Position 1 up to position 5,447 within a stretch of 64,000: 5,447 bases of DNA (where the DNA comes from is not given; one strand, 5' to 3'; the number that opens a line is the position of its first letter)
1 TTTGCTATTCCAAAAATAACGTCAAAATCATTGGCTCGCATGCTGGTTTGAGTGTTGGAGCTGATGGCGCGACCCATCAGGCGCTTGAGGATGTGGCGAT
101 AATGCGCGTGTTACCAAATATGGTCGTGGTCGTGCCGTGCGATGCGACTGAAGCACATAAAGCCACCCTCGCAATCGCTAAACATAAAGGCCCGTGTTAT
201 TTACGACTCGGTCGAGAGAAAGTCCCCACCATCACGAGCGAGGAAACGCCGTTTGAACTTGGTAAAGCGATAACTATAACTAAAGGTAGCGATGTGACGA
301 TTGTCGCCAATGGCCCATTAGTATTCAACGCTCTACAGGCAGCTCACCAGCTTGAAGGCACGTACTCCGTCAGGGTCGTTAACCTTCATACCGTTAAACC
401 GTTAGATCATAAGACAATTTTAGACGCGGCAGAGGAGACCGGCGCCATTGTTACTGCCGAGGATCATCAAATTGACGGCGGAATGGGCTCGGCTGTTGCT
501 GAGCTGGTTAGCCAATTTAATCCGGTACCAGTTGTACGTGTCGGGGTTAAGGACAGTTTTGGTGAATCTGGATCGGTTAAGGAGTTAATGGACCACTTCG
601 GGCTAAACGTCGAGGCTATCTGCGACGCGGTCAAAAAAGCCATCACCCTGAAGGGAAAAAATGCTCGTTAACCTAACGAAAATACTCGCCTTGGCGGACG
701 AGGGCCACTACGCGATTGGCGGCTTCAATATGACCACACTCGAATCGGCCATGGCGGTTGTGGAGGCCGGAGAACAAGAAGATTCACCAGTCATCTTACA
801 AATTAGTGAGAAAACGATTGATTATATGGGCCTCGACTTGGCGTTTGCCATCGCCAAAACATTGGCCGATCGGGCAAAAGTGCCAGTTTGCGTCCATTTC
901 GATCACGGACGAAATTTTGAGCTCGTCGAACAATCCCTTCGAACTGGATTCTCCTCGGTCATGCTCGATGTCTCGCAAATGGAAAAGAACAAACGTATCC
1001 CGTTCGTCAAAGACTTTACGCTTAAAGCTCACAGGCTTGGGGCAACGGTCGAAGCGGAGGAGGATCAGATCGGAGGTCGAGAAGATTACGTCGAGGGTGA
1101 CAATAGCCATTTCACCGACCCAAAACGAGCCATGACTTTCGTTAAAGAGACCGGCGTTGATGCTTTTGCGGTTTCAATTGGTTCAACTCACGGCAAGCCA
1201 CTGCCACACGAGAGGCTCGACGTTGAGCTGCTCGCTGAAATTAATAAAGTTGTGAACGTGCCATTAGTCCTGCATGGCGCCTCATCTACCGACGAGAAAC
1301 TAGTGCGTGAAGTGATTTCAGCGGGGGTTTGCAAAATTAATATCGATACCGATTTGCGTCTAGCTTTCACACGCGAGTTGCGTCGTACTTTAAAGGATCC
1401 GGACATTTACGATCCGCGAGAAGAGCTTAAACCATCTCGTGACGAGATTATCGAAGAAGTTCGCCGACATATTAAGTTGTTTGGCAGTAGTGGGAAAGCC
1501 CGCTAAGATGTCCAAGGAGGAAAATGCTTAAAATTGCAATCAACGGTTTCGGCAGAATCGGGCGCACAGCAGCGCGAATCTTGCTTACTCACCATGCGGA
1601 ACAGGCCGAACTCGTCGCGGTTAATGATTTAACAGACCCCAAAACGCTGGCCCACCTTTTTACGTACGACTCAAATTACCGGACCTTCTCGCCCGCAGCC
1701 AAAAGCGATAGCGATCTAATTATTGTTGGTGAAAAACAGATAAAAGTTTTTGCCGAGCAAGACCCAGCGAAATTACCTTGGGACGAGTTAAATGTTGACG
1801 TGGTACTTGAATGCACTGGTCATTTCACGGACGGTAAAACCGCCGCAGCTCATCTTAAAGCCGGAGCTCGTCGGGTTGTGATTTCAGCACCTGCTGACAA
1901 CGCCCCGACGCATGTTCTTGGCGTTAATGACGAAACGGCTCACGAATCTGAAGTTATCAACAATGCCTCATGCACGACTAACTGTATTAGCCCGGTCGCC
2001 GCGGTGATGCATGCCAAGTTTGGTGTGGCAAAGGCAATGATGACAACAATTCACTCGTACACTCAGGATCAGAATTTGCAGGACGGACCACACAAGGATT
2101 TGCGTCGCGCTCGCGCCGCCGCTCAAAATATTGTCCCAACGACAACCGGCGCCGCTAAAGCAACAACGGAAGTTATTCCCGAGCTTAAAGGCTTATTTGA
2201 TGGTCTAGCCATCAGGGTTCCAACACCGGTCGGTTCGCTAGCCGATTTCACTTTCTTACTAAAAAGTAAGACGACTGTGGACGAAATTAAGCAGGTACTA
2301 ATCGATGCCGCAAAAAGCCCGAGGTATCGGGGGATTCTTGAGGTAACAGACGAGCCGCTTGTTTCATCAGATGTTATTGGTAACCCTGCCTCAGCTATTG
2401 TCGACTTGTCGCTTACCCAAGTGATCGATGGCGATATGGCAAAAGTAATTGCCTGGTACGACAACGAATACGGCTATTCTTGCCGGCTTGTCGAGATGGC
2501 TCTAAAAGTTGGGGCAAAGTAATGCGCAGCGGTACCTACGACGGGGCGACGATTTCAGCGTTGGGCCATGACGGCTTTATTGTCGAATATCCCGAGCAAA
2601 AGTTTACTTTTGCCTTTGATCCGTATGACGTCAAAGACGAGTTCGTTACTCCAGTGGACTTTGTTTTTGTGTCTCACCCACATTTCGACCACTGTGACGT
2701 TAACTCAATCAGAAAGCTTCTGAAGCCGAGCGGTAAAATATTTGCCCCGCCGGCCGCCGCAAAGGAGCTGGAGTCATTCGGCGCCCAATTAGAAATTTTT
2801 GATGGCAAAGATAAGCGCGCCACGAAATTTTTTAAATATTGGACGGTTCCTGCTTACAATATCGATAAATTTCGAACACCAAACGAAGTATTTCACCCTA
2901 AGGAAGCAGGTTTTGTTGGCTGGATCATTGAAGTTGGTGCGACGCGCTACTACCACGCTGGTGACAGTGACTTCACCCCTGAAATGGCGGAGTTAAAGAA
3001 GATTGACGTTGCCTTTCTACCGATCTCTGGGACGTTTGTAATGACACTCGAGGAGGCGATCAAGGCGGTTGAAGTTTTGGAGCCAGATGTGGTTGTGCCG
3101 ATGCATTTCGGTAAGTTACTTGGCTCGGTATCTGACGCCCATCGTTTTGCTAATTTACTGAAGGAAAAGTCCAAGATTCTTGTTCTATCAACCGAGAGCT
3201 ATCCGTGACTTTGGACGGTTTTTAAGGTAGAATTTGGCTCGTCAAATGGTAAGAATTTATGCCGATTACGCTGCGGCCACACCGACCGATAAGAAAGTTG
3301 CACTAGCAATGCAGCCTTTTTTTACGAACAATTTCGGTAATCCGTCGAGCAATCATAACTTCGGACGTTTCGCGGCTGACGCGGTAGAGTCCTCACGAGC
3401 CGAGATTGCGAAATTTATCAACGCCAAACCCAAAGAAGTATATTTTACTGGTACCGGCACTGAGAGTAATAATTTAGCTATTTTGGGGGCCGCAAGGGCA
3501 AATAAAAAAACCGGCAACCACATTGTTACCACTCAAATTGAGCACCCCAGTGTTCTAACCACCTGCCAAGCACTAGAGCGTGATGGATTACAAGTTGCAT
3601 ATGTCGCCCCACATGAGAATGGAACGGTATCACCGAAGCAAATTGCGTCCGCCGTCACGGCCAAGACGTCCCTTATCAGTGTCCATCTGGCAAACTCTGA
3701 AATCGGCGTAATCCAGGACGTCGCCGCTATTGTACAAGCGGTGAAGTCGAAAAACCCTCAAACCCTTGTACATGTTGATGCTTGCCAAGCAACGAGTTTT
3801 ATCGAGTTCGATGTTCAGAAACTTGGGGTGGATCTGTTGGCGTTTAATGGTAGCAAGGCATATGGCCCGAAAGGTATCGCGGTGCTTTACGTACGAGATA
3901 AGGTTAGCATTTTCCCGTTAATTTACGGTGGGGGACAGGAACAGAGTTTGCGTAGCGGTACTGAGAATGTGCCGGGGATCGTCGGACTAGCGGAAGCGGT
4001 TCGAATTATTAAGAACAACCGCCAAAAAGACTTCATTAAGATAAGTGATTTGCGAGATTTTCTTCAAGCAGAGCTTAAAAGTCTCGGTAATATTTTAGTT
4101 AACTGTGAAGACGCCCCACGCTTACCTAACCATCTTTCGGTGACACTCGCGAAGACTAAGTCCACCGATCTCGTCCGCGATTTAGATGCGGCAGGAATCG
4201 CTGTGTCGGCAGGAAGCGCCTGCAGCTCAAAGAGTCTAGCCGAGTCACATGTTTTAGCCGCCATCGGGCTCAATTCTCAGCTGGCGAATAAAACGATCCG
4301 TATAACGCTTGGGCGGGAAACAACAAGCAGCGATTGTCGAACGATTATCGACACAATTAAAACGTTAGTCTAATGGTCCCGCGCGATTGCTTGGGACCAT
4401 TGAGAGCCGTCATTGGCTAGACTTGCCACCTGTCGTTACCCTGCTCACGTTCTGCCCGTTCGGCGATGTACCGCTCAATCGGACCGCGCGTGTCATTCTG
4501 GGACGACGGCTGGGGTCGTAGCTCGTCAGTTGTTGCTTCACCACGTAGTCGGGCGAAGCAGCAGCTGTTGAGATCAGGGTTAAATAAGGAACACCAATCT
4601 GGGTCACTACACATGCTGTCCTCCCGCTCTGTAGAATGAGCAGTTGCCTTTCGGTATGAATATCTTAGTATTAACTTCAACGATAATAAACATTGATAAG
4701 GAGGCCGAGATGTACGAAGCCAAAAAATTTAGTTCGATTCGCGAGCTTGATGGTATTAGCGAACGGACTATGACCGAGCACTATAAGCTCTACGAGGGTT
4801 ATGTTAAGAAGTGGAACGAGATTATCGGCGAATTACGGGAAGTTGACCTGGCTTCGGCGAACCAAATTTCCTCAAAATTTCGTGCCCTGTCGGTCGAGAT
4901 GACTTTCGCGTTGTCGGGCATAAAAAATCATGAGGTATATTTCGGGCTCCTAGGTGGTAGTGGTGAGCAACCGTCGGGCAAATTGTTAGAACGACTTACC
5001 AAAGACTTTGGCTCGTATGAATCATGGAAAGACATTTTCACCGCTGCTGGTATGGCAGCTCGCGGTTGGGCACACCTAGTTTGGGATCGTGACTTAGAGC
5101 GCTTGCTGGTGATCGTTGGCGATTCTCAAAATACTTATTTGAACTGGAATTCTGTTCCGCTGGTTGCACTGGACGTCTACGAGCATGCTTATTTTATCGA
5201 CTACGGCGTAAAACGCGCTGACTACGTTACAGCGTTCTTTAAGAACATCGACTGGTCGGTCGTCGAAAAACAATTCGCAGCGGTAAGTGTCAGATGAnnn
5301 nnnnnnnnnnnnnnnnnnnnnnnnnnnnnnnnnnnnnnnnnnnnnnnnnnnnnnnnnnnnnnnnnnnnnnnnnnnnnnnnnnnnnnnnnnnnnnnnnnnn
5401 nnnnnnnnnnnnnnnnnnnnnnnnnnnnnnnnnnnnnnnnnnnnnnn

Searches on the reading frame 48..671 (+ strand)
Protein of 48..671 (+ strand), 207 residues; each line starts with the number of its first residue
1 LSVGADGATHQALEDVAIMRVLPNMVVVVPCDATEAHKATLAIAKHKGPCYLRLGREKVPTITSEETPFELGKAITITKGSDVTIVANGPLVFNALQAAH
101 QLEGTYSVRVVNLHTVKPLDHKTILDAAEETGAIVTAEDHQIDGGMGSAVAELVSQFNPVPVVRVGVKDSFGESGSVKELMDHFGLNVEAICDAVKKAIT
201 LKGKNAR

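Call 91: search_protein_families(library=pfam, proteins=[window:48-671:+], max_evalue=0.00001)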
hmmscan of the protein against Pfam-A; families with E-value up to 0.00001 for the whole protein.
window:48-671:+ (207 aa): 3 families
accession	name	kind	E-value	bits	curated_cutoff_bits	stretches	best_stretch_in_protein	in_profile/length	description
PF02780.25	Transketolase_C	-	7.6e-31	107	25.9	1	72-191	1-124/124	Transketolase, C-terminal domain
PF02779.29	Transket_pyr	-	1e-13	51.7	27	1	2-60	113-173/174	Transketolase, pyrimidine binding domain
PF22613.1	Transketolase_C_1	-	9.9e-06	26.2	27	0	80-186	11-112/113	Transketolase-like TK C-terminal domain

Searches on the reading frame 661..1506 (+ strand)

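Call 91: search_protein_families(library=pfam, proteins=[window:661-1506:+], max_evalue=0.00001)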
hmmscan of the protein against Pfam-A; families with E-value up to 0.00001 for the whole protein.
window:661-1506:+ (281 aa): 1 family
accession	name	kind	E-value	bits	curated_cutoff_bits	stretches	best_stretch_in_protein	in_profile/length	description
PF01116.26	F_bP_aldolase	-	1e-87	294.6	25.5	1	3-279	1-277/277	Fructose-bisphosphate aldolase class-II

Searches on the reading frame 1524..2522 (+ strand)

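Call 91: search_protein_families(library=pfam, proteins=[window:1524-2522:+], max_evalue=0.00001)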
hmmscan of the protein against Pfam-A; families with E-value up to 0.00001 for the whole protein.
window:1524-2522:+ (332 aa): 2 families
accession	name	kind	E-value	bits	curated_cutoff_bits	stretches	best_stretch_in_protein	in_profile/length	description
PF02800.25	Gp_dh_C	-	1.2e-58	197.6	24.4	1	156-312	2-158/158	Glyceraldehyde 3-phosphate dehydrogenase, C-terminal domain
PF00044.30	Gp_dh_N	-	5.3e-35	120.2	31.7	1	3-103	2-100/101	Glyceraldehyde 3-phosphate dehydrogenase, NAD binding domain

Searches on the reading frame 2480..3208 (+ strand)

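Call 91: search_protein_families(library=pfam, proteins=[window:2480-3208:+], max_evalue=0.00001)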
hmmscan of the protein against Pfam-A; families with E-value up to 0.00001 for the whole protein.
window:2480-3208:+ (242 aa): 3 families
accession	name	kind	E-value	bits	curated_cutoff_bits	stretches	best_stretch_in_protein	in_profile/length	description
PF13483.12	Lactamase_B_3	-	5.8e-22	78.8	24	1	25-209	2-160/160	Beta-lactamase superfamily domain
PF12706.13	Lactamase_B_2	-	9e-21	74.8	27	1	45-210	18-200/200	Beta-lactamase superfamily domain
PF00753.33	Lactamase_B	-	8.2e-06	26.3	22.7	0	58-209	43-196/196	Metallo-beta-lactamase superfamily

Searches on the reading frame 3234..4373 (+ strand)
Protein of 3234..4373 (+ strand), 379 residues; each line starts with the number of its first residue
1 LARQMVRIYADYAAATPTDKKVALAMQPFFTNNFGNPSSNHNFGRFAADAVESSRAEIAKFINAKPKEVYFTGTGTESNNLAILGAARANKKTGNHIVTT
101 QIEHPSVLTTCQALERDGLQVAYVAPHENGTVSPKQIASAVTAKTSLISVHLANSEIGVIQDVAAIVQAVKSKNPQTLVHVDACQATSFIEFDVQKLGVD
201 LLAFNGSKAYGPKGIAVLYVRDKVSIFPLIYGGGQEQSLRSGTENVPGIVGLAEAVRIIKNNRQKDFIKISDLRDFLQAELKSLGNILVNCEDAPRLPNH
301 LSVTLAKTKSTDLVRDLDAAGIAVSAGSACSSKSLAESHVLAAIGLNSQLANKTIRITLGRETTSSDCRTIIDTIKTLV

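Call 91: search_protein_families(library=pfam, proteins=[window:3234-4373:+], max_evalue=0.00001)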
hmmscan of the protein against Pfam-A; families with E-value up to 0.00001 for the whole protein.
window:3234-4373:+ (379 aa): 1 family
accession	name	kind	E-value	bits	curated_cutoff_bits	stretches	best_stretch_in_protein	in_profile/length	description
PF00266.25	Aminotran_5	-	1.8e-76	258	21.5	1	8-367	1-367/371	Aminotransferase class-V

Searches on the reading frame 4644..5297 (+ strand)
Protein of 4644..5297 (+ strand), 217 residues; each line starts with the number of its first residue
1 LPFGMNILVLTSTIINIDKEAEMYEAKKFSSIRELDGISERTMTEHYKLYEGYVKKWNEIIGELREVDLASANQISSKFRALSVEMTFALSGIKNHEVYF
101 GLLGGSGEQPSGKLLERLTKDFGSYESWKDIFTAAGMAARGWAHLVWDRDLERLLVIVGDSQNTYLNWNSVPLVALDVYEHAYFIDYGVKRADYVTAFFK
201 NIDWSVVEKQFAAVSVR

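Call 91: search_protein_families(library=pfam, proteins=[window:4644-5297:+], max_evalue=0.00001)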
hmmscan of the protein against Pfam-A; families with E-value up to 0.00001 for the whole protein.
window:4644-5297:+ (217 aa): 2 families
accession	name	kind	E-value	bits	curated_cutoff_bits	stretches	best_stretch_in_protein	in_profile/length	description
PF02777.23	Sod_Fe_C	-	6.6e-28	97.2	20.9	1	110-209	1-101/102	Iron/manganese superoxide dismutases, C-terminal domain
PF00081.27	Sod_Fe_N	-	3.5e-06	27.8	27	1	38-103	18-81/82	Iron/manganese superoxide dismutases, alpha-hairpin domain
